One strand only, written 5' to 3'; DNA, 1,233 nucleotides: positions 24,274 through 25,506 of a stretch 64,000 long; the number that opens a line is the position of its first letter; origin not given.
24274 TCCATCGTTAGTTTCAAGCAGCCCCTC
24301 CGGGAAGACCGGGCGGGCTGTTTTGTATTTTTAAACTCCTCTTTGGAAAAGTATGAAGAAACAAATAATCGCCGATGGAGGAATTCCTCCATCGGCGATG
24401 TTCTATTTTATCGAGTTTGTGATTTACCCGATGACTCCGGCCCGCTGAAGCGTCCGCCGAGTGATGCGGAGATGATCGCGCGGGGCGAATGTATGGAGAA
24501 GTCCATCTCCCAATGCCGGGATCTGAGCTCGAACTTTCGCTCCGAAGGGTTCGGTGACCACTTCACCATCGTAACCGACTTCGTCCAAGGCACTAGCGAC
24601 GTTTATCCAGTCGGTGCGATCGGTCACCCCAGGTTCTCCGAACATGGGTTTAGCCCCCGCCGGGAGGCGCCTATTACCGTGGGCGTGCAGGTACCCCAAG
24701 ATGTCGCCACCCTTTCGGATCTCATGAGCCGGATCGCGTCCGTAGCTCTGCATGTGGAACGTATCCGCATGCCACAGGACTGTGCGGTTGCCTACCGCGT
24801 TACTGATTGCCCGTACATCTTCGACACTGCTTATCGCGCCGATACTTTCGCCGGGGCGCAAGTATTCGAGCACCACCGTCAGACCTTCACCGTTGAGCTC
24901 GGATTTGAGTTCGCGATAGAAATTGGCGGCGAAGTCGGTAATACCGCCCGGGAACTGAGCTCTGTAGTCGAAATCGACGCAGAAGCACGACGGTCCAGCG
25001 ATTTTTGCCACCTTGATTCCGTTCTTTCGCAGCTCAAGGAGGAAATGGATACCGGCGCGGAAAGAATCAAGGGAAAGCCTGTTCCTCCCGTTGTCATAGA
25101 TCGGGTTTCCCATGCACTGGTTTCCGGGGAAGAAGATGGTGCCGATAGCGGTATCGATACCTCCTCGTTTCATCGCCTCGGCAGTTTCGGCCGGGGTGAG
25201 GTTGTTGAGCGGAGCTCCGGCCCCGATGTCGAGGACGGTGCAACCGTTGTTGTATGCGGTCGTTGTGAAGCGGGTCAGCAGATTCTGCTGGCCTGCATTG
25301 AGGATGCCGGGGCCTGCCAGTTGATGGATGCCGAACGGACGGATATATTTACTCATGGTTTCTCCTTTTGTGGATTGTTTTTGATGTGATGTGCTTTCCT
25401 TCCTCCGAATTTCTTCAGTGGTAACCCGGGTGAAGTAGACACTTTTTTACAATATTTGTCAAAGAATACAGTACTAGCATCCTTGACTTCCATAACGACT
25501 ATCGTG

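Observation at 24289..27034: GC-rich ~2.7 kb island of two divergent TIM-barrel sugar-isomerase-like genes bounded by near-identical 43-44 bp terminator repeats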

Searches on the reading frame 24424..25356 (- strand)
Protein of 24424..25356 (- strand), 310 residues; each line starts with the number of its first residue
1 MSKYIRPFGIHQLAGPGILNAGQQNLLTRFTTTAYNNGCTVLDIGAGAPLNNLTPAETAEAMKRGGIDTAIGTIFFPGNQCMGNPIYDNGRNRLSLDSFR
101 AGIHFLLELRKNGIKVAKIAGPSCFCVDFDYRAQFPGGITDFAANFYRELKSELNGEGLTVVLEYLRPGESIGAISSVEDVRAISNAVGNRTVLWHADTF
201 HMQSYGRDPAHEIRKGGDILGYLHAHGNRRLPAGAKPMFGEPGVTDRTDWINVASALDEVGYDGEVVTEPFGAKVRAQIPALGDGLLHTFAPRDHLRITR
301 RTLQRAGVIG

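Call 8: search_protein_families(library=pfam, proteins=[window:24424-25356:-], max_evalue=0.01)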
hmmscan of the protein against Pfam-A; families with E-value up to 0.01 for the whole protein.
window:24424-25356:- (310 aa): 1 family
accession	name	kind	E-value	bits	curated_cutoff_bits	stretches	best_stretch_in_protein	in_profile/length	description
PF01261.30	AP_endonuc_2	-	3.6e-12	47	31.1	1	137-274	99-233/249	Xylose isomerase-like TIM barrel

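Call 10: find_encoding_contigs(protein=window:24424-25356:-, flank=10000, max_places=10)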
Protein window:24424-25356:- (310 aa): 1 contig read that carries it; 1 place shown.
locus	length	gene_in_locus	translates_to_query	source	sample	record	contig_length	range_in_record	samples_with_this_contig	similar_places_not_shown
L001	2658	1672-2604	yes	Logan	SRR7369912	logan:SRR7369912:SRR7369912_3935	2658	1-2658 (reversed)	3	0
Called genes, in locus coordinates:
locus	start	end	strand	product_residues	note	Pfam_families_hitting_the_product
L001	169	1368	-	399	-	PF01261:AP_endonuc_2 (faint)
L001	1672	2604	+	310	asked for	PF01261:AP_endonuc_2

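Call 17: find_homologous_proteins(query=window:24427-25356:-)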
Query window:24427-25356:- (310 aa): 10 proteins with E <= 0.001 among 4576 candidates.
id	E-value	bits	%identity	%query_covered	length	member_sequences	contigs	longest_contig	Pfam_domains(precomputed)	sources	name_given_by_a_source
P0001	4.6e-204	695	97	100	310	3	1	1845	PF01261.31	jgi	jgi:sugar phosphate isomerase/epimerase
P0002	3.0e-150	518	73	98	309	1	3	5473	PF01261.31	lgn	-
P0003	4.7e-105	370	57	98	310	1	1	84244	PF01261.31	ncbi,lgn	-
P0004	2.6e-50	190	38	99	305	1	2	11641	PF01261.31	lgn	-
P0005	4.4e-48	182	37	98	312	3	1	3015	PF01261.31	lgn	-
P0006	1.5e-46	177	34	100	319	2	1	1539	PF01261.31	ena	-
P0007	3.4e-46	176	38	99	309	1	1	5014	PF01261.31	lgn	-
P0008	1.2e-40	158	36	96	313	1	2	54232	PF01261.31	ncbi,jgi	ncbi:MAG: Xylose isomerase-like barrel [Candidatus Parcubacteria bacterium]|jgi:sugar phosphate isom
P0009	7.3e-40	155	34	89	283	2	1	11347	PF01261.31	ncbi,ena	-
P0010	2.0e-35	141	33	85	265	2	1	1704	PF01261.31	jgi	jgi:sugar phosphate isomerase/epimerase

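Call 20: find_encoding_contigs(protein=P0003, flank=10000, max_places=6)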
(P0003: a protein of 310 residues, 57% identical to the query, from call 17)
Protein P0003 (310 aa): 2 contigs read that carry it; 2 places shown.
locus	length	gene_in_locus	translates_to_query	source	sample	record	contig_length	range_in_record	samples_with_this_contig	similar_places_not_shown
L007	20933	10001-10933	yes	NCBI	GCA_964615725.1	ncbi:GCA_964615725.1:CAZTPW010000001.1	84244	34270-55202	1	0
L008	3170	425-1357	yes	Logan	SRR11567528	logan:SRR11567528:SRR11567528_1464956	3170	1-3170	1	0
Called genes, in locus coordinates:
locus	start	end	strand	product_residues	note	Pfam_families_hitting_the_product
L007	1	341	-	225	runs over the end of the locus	PF21827:New_glue (faint), PF00160:Pro_isomerase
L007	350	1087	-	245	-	PF01746:tRNA_m1G_MT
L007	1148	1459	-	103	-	PF13083:KH_KhpA-B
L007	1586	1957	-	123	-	PF00886:Ribosomal_S16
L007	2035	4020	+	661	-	PF08206:OB_RNB (faint), PF00575:S1 (faint), PF17876:CSD2, PF00773:RNB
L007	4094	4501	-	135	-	-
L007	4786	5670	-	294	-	-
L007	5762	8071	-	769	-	PF02463:SMC_N, PF13175:AAA_15, PF13304:AAA_21 (weak), PF13476:AAA_23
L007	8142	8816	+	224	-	PF03167:UDG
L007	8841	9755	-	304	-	-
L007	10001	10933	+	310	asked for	PF01261:AP_endonuc_2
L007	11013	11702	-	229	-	PF22935:RM44_endonuclase, PF14622:Ribonucleas_3_3, PF00636:Ribonuclease_3, PF00035:dsrm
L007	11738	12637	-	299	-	PF01029:NusB, PF00293:NUDIX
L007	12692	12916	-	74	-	PF01783:Ribosomal_L32p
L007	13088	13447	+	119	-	-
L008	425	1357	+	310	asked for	PF01261:AP_endonuc_2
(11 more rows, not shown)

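Call 21: find_encoding_contigs(protein=P0002, flank=10000, max_places=6)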
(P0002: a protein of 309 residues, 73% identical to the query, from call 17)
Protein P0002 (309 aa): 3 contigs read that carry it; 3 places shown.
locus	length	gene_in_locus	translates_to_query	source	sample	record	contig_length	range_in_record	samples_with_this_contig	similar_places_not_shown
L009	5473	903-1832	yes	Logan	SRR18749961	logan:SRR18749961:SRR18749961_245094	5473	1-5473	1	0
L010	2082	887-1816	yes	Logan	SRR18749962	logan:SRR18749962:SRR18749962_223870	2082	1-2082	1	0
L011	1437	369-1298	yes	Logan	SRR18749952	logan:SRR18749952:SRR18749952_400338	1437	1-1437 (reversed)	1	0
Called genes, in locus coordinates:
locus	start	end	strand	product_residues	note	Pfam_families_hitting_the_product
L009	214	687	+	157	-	PF03073:TspO_MBR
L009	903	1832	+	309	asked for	PF01261:AP_endonuc_2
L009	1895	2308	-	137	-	PF00072:Response_reg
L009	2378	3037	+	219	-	-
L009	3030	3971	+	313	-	PF02518:HATPase_c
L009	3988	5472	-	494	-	?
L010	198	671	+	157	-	PF03073:TspO_MBR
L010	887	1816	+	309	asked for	PF01261:AP_endonuc_2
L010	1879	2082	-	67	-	?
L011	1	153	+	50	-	?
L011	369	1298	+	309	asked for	PF01261:AP_endonuc_2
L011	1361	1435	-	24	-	?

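Call 24: find_encoding_contigs(protein=P0001, flank=8000, max_places=4)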
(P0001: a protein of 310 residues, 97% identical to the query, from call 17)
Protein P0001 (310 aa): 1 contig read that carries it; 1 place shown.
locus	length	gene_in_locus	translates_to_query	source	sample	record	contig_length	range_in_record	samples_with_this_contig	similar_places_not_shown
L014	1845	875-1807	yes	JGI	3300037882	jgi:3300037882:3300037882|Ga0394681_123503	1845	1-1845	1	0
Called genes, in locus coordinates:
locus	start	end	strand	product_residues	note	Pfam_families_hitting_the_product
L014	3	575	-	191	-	?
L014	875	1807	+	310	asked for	PF01261:AP_endonuc_2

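Call 32: search_solved_structures(query=window:24427-25356:-, max_evalue=1, show_alignments=1)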
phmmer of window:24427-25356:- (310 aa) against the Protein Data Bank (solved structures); distinct sequences matched with E-value up to 1: 25.
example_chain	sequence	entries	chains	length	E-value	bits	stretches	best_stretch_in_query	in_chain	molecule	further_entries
8xix_A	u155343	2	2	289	2.1e-06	30.7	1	130-272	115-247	D-tagatose 3-epimerase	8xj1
8xiv_A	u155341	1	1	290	2.1e-06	30.7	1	130-272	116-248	D-tagatose 3-epimerase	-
3vnk_A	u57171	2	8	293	5.2e-06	29.4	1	143-272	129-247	Xylose isomerase domain protein TIM barrel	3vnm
3vni_A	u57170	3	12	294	5.3e-06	29.4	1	144-272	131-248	Xylose isomerase domain protein TIM barrel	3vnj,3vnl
7e9w_A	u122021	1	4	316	6.4e-06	29.1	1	144-272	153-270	D-psicose 3-epimerase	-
7x7w_A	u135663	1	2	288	1.8e-05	27.6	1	124-272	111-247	D-PSICOSE 3-EPIMERASE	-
2hk0_A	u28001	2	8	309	8.1e-05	25.5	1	154-272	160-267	D-PSICOSE 3-EPIMERASE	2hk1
4pgl_A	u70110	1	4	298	0.00023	24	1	177-272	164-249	D-tagatose 3-epimerase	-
2ou4_A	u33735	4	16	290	0.0017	21.1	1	177-277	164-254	D-tagatose 3-epimerase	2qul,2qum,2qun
4xsl_A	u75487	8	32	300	0.0018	21.1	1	177-277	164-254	D-tagatose 3-epimerase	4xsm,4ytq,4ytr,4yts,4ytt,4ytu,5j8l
4q7i_A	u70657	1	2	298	0.0024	20.6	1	177-272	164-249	D-tagatose 3-epimerase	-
7erm_A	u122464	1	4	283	0.0036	20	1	174-276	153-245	D-tagatose 3-epimerase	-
7ern_A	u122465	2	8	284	0.0036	20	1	174-276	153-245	D-tagatose 3-epimerase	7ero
4pfh_A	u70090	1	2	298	0.0071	19.1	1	177-272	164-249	D-tagatose 3-epimerase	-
3vyl_A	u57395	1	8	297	0.031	17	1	155-270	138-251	L-ribulose 3-epimerase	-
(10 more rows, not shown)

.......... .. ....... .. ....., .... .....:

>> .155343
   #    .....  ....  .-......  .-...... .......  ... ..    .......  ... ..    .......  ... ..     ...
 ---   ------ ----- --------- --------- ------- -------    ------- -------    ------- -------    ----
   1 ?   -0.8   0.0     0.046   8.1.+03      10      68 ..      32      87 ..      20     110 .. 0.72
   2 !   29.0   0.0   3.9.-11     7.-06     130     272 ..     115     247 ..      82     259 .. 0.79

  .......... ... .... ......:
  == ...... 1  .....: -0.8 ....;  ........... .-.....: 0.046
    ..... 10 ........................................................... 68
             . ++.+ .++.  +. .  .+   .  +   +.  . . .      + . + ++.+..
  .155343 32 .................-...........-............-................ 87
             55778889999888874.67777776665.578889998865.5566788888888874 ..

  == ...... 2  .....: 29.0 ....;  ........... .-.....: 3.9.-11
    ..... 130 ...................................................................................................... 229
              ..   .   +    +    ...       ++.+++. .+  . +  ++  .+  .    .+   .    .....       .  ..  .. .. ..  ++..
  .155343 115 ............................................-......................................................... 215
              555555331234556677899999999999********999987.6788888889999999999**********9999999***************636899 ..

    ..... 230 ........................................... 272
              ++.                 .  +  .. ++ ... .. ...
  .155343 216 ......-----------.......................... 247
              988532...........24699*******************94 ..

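Call 34: search_protein_families(library=ncbifam, proteins=[window:24427-25356:-], max_evalue=0.1)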
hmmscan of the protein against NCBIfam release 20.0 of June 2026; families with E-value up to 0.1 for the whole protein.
window:24427-25356:- (310 aa): 4 families
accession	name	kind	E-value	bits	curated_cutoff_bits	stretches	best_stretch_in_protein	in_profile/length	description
NF051856.1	PsicseEpim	equivalog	2e-09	37.7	300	1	148-271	134-246/287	D-psicose 3-epimerase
TIGR03234.1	OH-pyruv-isom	equivalog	6.6e-05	22.3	353.45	1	152-269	130-239/254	hydroxypyruvate isomerase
NF041099.2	keto_glucon_epim_IolO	equivalog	0.00028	20.3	300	1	151-269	138-245/269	5-keto-L-gluconate epimerase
NF043033.1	OxoTetrIsom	equivalog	0.018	14.8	325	1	152-269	127-236/251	2-oxo-tetronate isomerase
